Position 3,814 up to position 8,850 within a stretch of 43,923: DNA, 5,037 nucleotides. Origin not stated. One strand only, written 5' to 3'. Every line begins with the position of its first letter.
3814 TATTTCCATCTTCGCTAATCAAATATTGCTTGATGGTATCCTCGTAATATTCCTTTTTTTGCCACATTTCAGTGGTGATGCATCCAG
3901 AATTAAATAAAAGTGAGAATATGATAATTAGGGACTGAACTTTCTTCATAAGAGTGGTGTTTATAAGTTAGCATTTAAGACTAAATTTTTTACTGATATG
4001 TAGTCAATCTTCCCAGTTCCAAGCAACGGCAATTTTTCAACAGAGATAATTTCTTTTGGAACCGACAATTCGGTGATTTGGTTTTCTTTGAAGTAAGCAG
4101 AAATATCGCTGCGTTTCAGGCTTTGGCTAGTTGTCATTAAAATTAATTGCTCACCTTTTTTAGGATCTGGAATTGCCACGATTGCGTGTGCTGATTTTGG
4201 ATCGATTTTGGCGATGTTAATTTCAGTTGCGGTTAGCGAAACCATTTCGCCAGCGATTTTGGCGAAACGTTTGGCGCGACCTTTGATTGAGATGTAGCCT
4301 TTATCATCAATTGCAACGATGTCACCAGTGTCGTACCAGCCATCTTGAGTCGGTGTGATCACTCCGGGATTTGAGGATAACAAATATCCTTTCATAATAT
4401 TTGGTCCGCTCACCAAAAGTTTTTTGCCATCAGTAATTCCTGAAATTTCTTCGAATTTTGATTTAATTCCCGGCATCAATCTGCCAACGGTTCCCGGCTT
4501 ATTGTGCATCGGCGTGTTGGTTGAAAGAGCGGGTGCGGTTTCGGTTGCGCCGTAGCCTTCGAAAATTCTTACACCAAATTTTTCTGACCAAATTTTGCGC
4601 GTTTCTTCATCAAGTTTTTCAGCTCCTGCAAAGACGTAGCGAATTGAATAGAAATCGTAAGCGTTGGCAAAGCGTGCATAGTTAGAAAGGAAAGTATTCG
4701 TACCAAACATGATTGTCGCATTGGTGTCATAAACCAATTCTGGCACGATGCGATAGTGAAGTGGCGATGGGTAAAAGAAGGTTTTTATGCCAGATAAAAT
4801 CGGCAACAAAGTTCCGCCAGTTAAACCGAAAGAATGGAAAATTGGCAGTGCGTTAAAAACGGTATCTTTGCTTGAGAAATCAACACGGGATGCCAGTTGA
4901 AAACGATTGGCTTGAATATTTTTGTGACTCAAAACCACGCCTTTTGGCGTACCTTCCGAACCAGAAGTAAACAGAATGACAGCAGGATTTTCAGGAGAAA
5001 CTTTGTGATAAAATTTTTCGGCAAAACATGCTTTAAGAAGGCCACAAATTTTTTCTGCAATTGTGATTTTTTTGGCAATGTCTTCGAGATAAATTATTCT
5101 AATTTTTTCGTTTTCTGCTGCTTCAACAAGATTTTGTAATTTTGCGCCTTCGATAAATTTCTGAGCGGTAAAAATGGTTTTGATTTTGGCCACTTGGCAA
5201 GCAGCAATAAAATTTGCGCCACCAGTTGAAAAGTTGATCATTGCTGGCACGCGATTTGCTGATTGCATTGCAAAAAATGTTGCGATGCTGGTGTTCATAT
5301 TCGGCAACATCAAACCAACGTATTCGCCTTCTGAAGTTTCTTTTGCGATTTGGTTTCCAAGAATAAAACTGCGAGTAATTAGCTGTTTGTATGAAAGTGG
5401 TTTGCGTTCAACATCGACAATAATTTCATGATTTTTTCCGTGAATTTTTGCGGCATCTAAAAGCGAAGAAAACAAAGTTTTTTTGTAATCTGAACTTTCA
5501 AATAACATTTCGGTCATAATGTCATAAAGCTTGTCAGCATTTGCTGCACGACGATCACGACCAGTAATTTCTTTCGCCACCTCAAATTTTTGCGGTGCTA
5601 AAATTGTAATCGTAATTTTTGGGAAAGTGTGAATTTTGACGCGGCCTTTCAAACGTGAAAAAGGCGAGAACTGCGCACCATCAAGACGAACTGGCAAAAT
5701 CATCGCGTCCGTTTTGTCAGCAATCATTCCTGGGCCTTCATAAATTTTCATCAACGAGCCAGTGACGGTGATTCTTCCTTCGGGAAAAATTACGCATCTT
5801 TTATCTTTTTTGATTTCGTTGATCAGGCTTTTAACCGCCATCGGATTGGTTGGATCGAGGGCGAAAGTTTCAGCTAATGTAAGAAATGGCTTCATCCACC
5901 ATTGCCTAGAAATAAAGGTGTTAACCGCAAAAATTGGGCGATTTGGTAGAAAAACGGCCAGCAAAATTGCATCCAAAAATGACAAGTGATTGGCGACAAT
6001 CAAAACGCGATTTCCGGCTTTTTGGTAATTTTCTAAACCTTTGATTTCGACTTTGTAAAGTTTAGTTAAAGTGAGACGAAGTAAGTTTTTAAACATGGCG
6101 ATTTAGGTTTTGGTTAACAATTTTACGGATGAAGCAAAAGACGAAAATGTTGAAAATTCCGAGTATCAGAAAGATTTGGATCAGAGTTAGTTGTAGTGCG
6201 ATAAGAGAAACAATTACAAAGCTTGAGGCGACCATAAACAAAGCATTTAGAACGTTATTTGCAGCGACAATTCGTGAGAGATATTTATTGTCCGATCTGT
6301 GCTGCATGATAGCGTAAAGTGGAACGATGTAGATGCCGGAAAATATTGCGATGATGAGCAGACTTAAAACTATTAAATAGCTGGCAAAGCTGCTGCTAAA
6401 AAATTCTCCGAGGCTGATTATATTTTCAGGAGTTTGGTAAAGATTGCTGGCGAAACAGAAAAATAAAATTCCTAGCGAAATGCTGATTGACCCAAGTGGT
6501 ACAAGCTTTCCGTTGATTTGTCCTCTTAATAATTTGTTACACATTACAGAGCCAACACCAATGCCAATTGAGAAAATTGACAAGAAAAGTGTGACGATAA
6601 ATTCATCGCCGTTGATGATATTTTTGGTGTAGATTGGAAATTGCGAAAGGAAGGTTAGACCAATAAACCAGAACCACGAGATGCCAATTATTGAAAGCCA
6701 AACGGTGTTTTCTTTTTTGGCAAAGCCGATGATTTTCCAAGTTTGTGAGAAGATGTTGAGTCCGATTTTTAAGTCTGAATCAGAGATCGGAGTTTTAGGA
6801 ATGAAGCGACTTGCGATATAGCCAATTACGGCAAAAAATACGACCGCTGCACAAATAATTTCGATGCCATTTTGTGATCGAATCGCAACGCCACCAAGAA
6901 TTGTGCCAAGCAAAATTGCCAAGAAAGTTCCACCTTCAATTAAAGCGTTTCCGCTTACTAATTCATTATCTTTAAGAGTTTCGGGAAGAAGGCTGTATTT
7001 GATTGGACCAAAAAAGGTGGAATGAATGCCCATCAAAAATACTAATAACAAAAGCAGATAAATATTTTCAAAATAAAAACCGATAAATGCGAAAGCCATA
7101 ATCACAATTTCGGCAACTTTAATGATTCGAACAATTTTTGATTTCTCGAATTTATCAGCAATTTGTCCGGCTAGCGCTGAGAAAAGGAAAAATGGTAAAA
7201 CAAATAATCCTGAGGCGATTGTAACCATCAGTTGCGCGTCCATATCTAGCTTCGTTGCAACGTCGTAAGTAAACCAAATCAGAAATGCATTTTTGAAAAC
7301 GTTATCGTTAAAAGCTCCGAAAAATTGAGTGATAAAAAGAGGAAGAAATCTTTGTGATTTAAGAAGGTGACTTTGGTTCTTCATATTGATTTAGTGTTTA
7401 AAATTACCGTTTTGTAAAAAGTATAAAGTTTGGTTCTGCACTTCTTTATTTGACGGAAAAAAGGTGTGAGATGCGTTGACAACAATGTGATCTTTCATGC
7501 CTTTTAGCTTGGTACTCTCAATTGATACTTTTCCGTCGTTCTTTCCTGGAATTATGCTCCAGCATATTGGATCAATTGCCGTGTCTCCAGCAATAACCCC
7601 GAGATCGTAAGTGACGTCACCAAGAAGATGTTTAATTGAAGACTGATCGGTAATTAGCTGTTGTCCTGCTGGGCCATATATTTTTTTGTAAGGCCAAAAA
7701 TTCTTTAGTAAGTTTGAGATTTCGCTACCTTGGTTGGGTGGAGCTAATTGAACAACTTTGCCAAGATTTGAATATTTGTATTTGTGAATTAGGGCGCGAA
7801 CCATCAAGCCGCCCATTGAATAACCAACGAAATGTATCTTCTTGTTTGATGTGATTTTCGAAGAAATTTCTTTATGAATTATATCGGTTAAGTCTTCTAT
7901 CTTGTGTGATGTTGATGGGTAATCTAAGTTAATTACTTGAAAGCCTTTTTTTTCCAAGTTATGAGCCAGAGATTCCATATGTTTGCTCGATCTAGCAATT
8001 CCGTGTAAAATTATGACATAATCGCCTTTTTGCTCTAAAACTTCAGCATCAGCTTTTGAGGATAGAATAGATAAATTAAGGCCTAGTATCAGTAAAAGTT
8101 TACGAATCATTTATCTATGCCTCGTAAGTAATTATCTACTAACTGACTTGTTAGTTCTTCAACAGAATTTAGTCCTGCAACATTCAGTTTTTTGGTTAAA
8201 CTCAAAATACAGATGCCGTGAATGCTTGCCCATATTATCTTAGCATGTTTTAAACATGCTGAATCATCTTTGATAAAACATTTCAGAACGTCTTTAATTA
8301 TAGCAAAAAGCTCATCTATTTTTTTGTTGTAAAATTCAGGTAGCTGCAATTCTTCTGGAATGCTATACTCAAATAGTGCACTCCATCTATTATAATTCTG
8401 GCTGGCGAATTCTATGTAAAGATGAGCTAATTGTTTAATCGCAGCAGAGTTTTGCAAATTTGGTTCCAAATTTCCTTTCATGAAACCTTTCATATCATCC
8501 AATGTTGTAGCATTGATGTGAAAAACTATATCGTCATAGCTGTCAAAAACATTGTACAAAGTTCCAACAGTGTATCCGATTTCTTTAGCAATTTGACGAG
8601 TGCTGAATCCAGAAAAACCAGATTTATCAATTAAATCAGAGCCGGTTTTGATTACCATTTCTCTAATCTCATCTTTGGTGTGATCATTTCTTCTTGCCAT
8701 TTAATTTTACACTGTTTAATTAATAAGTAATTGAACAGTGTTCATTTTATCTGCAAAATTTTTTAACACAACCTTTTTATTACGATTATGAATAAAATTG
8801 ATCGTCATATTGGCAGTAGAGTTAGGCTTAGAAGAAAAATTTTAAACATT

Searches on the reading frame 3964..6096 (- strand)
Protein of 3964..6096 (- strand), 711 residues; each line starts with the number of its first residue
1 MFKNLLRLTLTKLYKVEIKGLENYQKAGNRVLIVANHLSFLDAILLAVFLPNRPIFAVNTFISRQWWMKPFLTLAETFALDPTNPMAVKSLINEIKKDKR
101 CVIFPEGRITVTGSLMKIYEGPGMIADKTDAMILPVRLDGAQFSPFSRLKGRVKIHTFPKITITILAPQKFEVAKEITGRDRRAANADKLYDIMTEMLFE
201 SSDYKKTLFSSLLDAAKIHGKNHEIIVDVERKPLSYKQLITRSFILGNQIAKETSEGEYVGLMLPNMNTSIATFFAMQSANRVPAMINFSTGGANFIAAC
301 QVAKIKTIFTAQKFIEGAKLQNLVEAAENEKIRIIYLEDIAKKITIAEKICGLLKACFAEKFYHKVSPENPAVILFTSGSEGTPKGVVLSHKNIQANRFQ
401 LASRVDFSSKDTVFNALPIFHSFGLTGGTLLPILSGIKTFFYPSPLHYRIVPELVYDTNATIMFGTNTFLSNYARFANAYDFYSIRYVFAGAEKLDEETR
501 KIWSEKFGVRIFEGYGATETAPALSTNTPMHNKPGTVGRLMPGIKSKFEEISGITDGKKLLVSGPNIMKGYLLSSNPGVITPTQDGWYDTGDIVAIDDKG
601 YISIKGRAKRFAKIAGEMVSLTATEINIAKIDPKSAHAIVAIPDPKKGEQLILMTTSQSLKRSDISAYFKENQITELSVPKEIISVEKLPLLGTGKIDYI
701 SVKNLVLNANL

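Call 74: search_protein_families(library=pfam, proteins=[window:3964-6096:-], max_evalue=0.0001)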
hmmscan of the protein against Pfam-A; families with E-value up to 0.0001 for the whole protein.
window:3964-6096:- (711 aa): 2 families
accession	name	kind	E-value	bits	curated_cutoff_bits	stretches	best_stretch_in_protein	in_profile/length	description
PF00501.34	AMP-binding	-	1.7e-56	192.1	29.9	1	220-572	9-384/384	AMP-binding enzyme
PF01553.26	Acyltransferase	-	9.8e-19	67.9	23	1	15-137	1-130/132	Acyltransferase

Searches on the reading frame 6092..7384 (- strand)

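Call 74: search_protein_families(library=pfam, proteins=[window:6092-7384:-], max_evalue=0.0001)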
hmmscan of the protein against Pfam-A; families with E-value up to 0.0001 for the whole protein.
window:6092-7384:- (431 aa): 2 families
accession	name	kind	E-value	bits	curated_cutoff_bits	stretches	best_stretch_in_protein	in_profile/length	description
PF07690.21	MFS_1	-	4.7e-21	75.5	33.4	1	16-386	1-345/347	Major Facilitator Superfamily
PF05977.19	MFS_3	-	2.2e-10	40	27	1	50-326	43-318/524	Transmembrane secretion effector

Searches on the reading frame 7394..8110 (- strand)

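Call 74: search_protein_families(library=pfam, proteins=[window:7394-8110:-], max_evalue=0.0001)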
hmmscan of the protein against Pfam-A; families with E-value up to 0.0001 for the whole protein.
window:7394-8110:- (239 aa): 5 families
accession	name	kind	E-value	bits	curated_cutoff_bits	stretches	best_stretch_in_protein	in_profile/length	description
PF12146.15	Hydrolase_4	-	5e-10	39.5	27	1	31-180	6-175/239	Serine aminopeptidase, S33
PF02089.21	Palm_thioest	-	9.3e-10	39.1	26.8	1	32-132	2-116/254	Palmitoyl protein thioesterase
PF00561.26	Abhydrolase_1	-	1.4e-09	38.4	25.8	1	32-131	3-109/245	alpha/beta hydrolase fold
PF05057.20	DUF676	-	4.6e-09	36.5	20.3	1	31-116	7-104/217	Putative serine esterase (DUF676)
PF24096.1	DUF7379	-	1.6e-05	25.4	33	1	43-133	22-119/191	Domain of unknown function (DUF7379)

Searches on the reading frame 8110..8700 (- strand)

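Call 74: search_protein_families(library=pfam, proteins=[window:8110-8700:-], max_evalue=0.0001)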
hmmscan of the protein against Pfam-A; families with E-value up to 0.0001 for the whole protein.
window:8110-8700:- (197 aa): 2 families
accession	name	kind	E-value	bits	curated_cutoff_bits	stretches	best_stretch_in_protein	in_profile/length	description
PF13305.11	TetR_C_33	-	1.5e-08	35.7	26.8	1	89-189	2-101/103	Tetracyclin repressor-like, C-terminal domain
PF00440.29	TetR_N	-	1.5e-07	31.5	24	1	17-60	2-45/47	Bacterial regulatory proteins, tetR family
